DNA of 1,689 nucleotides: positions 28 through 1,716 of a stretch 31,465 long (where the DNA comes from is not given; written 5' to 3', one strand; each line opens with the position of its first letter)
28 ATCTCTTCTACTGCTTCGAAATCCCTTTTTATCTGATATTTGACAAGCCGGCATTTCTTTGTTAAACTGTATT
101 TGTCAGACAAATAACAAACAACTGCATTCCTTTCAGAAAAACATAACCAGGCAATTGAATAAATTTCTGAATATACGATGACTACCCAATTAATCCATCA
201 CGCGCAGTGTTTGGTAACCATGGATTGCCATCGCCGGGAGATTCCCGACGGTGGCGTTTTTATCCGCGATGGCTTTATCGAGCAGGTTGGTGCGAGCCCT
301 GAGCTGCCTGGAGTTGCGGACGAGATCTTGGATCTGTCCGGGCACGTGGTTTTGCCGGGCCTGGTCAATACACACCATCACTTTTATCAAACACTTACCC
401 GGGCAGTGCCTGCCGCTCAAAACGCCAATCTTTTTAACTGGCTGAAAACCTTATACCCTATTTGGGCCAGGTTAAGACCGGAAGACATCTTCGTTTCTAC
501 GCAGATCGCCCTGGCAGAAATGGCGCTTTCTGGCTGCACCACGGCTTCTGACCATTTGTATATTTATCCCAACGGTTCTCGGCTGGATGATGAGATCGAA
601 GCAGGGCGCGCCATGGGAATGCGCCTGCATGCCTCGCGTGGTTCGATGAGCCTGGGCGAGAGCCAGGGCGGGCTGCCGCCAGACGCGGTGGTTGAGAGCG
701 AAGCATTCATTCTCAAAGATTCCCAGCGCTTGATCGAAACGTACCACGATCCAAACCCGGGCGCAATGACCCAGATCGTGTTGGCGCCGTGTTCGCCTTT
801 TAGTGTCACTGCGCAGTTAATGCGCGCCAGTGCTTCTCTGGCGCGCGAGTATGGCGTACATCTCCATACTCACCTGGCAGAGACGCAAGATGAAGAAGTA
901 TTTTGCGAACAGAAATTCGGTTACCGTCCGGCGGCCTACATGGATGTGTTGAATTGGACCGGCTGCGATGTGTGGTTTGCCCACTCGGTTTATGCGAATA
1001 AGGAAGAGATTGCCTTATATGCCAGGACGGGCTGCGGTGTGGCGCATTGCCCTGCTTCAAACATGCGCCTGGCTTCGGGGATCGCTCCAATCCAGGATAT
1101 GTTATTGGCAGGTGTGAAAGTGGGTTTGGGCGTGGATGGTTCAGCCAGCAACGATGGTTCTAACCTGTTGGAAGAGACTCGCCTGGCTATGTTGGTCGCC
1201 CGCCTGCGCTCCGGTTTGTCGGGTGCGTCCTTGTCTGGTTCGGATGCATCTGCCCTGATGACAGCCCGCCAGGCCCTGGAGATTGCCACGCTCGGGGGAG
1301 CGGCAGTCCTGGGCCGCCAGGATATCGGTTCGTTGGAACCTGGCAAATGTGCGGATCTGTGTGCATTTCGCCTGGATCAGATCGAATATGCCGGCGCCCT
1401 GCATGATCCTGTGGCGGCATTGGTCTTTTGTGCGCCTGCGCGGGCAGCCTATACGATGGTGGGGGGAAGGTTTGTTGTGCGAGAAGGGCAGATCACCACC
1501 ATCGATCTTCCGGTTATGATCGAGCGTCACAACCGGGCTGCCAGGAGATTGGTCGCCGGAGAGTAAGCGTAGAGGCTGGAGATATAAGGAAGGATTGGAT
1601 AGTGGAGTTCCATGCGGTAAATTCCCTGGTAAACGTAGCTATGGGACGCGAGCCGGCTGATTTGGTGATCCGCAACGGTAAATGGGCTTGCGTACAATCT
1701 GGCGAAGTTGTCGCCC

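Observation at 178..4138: Paired purine-type amidohydrolases and a GntR/HutC regulator head the operon, suggesting a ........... nucleobase-degradation front end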

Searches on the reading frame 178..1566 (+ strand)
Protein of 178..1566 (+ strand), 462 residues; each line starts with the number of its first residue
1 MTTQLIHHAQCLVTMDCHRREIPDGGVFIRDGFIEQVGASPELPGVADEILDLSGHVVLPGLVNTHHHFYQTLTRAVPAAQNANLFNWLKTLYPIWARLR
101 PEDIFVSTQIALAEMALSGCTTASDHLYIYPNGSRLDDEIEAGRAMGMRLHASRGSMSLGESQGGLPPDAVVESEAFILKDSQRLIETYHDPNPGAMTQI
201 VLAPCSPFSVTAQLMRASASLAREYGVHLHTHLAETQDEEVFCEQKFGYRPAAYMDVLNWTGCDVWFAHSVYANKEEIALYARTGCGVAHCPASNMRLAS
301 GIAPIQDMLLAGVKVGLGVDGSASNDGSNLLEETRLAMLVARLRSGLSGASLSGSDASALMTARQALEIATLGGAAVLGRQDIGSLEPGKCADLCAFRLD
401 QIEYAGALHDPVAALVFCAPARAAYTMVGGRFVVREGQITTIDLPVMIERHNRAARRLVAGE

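Call 4: search_protein_families(library=pfam, proteins=[window:178-1566:+])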
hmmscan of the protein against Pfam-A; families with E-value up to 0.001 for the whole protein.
window:178-1566:+ (462 aa): 2 families
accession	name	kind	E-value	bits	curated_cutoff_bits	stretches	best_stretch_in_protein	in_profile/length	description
PF01979.26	Amidohydro_1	-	1.1e-59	202.8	25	1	57-433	1-345/345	Amidohydrolase family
PF07969.17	Amidohydro_3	-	2.1e-15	57.6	29.7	1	196-434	253-472/472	Amidohydrolase family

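Call 5: search_protein_families(library=ncbifam, proteins=[window:178-1566:+])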
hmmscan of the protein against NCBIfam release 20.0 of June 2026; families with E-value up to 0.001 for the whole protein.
window:178-1566:+ (462 aa): 40 families (the best 25 are shown)
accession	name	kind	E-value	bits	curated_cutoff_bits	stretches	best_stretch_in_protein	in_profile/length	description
NF006055.0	PRK08203.1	equivalog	7.7e-208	690.6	532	1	2-460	4-452/455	8-oxoguanine deaminase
NF009059.0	PRK12393.1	equivalog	2.8e-113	379.1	543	1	2-460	5-457/460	amidohydrolase family protein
NF005557.0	PRK07228.1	equivalog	2.3e-84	283.7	522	1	6-459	5-438/445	5'-deoxyadenosine deaminase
NF006549.0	PRK09045.1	equivalog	4e-73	246.5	540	1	4-457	9-438/444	TRZ/ATZ family hydrolase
NF004701.0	PRK06038.1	equivalog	2.2e-67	227.6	609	1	4-460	6-428/432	N-ethylammeline chlorohydrolase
NF006252.0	PRK08393.1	equivalog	8.4e-60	203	617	1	26-456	22-421/424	N-ethylammeline chlorohydrolase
NF005211.0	PRK06687.1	equivalog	1e-59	202.4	703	1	11-444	8-419/419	TRZ/ATZ family protein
NF006056.0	PRK08204.1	subfamily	3e-56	191.1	391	1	4-459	5-441/449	hypothetical protein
NF012037.0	PRK15493.1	equivalog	1.1e-55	189.2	779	1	11-454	9-429/435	bifunctional S-methyl-5'-thioadenosine deaminase/S-adenosylhomocysteine deaminase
NF006681.0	PRK09229.1-2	equivalog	3.4e-53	181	362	1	24-446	21-438/451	formimidoylglutamate deiminase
TIGR02967.1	guan_deamin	equivalog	3.6e-46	157.9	375.4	1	22-397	4-360/401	guanine deaminase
NF006679.0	PRK09228.1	subfamily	1.4e-42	146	351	1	19-401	26-389/433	guanine deaminase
NF004801.0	PRK06151.1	subfamily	3.8e-41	141.5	416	1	9-459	8-463/491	chlorohydrolase family protein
NF004995.0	PRK06380.1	subfamily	5.1e-41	141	567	1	12-443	9-408/418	metal-dependent hydrolase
TIGR02022.1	hutF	equivalog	4.6e-38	131.1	413.05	1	54-439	45-436/455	formimidoylglutamate deiminase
NF005540.0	PRK07203.1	equivalog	5.2e-38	130.8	444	1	10-458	7-438/444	putative aminohydrolase SsnA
TIGR03314.1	Se_ssnA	subfamily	5.6e-37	127.6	455.5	1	11-458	7-437/441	putative selenium metabolism protein SsnA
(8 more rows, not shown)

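Call 6: search_solved_structures(query=window:178-1566:+, show_alignments=2)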
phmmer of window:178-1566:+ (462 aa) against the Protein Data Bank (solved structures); distinct sequences matched with E-value up to 0.001: 43.
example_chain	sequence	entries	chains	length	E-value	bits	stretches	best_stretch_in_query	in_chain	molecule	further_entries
3hpa_A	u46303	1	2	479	1.2e-182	610.8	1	3-459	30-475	AMIDOHYDROLASE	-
7ww2_A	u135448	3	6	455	4.1e-163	546.4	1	3-459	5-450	8-oxoguanine deaminase | Hydroxydechloroatrazine ethylaminohydrolase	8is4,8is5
2paj_A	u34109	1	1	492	2.1e-75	257.3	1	22-458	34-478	putative cytosine/guanine deaminase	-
3ls9_A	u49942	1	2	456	6.8e-75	255.7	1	10-445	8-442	Triazine hydrolase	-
5hme_A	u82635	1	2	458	1.1e-74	255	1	9-445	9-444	Triazine hydrolase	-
3lsb_A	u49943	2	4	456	1.7e-74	254.4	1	10-445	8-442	Triazine hydrolase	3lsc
5hmf_A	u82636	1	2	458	2.8e-74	253.6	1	9-445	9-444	Triazine hydrolase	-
4l9x_A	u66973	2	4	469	3.2e-74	253.4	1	9-445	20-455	Triazine hydrolase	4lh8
5hmd_A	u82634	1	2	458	4.6e-74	252.9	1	9-445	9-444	Triazine hydrolase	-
4f0r_A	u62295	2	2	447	3.2e-55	190.8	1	7-452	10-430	5-methylthioadenosine/S-adenosylhomocysteine deaminase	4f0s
3lnp_A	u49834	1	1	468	2.5e-48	168.1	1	25-451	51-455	Amidohydrolase family Protein OLEI01672_1_465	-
4v1x_A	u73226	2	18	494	3.6e-46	161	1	3-436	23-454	ATRAZINE CHLOROHYDROLASE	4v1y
4dyk_A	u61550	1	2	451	3e-44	154.6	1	24-456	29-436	AMIDOHYDROLASE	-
4gbd_A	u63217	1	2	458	3.2e-44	154.6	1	24-456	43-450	Putative uncharacterized protein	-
4dzh_A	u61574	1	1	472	1.2e-33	119.7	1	11-443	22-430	AMIDOHYDROLASE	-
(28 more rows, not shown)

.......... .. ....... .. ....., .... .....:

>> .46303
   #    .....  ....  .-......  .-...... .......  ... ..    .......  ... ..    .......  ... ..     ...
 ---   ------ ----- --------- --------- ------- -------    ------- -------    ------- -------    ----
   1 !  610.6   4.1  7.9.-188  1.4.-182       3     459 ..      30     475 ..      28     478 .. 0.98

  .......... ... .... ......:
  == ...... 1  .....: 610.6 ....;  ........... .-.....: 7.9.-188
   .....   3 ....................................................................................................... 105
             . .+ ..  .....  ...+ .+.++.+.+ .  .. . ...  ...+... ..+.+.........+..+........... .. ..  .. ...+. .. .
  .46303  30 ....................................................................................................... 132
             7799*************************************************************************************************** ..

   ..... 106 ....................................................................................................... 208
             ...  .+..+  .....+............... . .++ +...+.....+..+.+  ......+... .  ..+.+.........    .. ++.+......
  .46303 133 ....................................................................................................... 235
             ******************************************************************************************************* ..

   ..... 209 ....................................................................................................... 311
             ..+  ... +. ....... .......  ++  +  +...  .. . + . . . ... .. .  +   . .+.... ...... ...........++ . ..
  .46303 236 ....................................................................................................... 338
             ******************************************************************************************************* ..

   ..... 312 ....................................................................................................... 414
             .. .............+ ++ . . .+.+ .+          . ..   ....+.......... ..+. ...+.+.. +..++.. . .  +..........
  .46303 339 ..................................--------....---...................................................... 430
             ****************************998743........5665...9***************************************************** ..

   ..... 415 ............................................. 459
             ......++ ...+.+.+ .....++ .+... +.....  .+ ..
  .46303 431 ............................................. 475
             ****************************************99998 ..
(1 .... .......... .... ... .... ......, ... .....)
